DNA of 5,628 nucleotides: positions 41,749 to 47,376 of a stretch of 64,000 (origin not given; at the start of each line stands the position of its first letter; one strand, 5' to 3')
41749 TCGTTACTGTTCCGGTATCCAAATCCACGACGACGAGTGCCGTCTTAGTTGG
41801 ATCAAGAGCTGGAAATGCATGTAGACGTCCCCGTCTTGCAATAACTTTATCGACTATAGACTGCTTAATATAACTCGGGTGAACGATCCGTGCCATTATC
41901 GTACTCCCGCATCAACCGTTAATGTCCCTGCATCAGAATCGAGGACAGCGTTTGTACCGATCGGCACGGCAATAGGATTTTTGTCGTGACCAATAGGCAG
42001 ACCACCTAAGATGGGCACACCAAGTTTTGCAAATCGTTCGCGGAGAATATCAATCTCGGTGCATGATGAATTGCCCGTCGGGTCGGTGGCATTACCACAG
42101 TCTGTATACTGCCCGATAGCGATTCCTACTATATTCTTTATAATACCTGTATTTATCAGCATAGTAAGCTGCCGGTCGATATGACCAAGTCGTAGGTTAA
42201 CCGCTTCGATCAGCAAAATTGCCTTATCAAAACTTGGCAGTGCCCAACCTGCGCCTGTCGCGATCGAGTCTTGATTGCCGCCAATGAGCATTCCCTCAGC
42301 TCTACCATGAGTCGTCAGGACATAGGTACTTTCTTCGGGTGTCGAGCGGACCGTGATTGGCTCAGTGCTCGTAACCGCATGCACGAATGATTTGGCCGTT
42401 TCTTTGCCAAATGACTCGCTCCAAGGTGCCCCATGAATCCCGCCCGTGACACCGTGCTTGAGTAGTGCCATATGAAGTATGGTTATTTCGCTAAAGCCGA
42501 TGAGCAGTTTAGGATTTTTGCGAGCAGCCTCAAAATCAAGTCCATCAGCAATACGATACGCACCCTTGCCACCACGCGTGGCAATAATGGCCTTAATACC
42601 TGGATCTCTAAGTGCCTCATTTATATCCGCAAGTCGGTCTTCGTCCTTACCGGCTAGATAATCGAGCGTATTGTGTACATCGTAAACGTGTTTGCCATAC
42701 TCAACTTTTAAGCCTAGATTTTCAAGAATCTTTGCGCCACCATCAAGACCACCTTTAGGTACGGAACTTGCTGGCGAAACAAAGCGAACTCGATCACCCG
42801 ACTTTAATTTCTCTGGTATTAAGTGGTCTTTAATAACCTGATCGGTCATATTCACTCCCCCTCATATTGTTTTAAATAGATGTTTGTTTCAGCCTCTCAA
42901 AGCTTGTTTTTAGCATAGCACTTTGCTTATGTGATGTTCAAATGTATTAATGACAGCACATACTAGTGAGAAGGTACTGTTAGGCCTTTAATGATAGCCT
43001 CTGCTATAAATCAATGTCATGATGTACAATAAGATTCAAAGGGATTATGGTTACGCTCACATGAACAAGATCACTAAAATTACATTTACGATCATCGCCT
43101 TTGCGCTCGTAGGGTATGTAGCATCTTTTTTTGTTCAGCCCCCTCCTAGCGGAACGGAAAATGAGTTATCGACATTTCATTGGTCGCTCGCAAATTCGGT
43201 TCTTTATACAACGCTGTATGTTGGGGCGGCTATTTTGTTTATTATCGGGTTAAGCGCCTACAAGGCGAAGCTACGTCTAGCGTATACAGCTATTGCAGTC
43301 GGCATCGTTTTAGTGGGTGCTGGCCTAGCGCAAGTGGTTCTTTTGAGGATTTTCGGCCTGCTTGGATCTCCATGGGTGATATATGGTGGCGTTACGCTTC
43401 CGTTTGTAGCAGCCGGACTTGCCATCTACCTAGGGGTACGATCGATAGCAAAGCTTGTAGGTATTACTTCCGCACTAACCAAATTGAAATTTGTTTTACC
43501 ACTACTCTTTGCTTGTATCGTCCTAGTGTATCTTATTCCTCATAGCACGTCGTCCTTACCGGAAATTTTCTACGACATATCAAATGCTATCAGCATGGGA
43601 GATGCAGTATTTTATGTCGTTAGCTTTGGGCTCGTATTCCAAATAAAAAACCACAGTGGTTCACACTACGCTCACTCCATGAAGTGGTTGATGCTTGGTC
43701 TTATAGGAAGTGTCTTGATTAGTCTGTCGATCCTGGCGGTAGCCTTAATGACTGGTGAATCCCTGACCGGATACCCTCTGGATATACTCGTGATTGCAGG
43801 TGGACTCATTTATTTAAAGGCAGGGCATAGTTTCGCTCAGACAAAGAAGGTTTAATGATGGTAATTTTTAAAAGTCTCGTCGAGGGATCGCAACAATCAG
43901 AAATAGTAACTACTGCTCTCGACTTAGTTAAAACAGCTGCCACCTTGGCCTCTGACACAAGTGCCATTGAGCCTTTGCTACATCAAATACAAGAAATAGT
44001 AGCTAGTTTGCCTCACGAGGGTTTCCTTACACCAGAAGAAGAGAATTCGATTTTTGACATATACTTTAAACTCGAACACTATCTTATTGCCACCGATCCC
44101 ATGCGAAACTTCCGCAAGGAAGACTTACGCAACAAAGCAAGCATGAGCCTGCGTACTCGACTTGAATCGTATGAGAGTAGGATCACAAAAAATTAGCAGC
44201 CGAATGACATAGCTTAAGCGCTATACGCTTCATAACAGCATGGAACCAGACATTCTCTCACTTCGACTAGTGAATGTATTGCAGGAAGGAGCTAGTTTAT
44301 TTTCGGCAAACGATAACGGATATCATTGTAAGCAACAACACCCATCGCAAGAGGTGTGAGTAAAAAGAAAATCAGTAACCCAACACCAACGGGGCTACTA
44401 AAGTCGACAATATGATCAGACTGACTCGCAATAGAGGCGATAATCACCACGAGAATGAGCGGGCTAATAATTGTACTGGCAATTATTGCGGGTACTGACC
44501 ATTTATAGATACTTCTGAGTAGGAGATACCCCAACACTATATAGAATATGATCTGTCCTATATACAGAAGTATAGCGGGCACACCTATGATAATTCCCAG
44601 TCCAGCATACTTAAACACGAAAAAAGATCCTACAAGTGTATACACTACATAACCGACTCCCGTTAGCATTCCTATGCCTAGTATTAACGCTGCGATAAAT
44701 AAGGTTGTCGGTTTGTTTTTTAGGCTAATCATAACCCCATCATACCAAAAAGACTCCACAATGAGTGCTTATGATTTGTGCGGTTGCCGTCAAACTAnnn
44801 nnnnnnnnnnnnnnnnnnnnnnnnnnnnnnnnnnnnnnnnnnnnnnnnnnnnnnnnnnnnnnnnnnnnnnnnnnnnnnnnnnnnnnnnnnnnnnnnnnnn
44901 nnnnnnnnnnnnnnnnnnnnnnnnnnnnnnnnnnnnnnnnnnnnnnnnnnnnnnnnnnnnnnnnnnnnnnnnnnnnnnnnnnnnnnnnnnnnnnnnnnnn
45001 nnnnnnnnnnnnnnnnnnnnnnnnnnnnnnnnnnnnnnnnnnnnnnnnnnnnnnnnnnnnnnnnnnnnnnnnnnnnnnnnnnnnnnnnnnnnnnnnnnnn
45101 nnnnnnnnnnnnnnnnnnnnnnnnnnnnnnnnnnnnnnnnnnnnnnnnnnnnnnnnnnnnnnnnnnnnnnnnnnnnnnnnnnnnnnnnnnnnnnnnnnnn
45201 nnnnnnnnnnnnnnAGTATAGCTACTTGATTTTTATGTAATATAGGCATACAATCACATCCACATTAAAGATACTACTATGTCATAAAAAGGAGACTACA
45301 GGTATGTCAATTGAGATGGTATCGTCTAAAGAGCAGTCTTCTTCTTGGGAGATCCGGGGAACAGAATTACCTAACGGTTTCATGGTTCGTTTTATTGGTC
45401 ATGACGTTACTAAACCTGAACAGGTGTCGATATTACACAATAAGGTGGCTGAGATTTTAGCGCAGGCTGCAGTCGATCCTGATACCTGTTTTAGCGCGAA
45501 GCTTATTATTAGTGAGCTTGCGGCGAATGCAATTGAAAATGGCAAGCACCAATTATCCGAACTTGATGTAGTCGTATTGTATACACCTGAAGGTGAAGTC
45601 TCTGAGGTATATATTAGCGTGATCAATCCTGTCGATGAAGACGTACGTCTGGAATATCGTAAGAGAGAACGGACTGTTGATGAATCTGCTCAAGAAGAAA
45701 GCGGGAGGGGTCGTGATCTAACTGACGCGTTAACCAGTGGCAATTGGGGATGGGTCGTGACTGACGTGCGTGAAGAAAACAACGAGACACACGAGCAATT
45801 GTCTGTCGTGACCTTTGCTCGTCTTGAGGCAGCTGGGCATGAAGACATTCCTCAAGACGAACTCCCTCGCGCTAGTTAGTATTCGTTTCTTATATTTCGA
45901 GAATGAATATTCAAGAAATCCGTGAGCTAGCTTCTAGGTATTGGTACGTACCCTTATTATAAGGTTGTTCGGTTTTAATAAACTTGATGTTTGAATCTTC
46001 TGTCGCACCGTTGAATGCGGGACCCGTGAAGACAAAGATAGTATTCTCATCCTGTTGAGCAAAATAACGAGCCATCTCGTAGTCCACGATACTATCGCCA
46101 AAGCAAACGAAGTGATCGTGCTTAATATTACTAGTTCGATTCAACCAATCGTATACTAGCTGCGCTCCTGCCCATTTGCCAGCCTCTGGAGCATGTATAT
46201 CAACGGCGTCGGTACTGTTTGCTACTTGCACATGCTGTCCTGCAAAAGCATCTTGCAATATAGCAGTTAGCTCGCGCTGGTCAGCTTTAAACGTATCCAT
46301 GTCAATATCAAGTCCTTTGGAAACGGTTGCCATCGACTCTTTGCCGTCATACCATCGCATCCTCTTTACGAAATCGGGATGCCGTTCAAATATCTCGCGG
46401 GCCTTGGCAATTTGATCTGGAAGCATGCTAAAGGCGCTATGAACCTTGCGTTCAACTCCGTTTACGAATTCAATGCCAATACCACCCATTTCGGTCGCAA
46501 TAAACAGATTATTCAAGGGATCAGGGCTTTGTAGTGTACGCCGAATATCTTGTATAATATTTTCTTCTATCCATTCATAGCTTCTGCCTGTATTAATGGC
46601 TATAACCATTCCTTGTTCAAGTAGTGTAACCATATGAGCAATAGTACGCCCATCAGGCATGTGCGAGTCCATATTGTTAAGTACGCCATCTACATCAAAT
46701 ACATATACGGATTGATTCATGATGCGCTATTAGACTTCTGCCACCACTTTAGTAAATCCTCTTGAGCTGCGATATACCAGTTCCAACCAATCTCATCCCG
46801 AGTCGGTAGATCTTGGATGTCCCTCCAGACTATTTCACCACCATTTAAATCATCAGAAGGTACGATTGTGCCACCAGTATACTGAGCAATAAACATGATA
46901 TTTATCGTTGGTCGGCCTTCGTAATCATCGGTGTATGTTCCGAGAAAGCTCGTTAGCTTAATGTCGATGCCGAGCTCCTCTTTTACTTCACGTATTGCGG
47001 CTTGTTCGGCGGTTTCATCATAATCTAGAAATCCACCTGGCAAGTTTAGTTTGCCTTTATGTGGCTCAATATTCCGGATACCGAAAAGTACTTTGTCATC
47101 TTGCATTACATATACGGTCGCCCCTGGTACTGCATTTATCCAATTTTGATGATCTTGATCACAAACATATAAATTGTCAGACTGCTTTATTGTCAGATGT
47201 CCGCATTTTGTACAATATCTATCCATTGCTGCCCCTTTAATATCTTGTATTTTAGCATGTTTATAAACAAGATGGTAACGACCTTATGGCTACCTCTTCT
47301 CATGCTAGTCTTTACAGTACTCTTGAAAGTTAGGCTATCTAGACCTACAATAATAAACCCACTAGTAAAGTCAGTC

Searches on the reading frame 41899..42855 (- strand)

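Call 53: search_protein_families(library=pfam, proteins=[window:41899-42855:-], max_evalue=0.001)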
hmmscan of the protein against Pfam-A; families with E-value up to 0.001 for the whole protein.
window:41899-42855:- (319 aa): 2 families
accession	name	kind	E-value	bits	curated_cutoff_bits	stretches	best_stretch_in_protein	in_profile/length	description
PF02016.21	Peptidase_S66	-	8.6e-33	113.5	25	1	23-142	1-121/121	LD-carboxypeptidase N-terminal domain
PF17676.7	Peptidase_S66C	-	4.5e-24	85.8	23.7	1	187-304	1-119/120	LD-carboxypeptidase C-terminal domain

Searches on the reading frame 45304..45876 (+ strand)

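Call 3: search_protein_families(library=pfam, proteins=[window:45304-45876:+], max_evalue=0.01)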
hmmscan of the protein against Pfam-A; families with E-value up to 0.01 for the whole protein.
window:45304-45876:+ (191 aa): 1 family
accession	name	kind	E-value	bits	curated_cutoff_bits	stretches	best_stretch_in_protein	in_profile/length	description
PF13581.12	HATPase_c_2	-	1.1e-05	25.9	27.4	1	37-137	4-102/127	Histidine kinase-like ATPase domain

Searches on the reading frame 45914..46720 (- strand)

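Call 3: search_protein_families(library=pfam, proteins=[window:45914-46720:-], max_evalue=0.01)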
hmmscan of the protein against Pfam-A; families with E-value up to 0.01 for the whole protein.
window:45914-46720:- (269 aa): 3 families
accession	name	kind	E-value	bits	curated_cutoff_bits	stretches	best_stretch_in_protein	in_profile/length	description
PF08282.18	Hydrolase_3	-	6.8e-09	36.3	20.9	1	7-54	2-48/255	haloacid dehalogenase-like hydrolase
PF12710.13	HAD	-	0.003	18.5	27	1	69-218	34-189/189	haloacid dehalogenase-like hydrolase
PF05116.19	S6PP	-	0.0036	17.4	20.3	0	148-217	133-197/247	Sucrose-6F-phosphate phosphohydrolase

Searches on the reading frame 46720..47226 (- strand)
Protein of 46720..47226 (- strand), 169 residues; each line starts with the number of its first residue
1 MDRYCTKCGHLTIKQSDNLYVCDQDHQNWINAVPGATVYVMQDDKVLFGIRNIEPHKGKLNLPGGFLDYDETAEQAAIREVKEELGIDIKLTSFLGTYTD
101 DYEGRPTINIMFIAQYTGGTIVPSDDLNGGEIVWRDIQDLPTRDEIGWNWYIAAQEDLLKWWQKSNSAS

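Call 3: search_protein_families(library=pfam, proteins=[window:46720-47226:-], max_evalue=0.01)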
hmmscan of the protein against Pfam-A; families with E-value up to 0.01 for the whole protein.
window:46720-47226:- (169 aa): 3 families
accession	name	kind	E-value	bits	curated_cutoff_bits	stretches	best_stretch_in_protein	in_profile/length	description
PF00293.34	NUDIX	-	4.4e-17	62.8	21.1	1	34-141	4-120/134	NUDIX domain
PF22327.2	Nudt16-like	-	0.0018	18.7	27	1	57-92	32-68/161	U8 snoRNA-decapping enzyme-like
PF16832.10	EKLF_TAD1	-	0.009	16.3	25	0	154-163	2-11/27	Erythroid krueppel-like transcription factor, transactivation 1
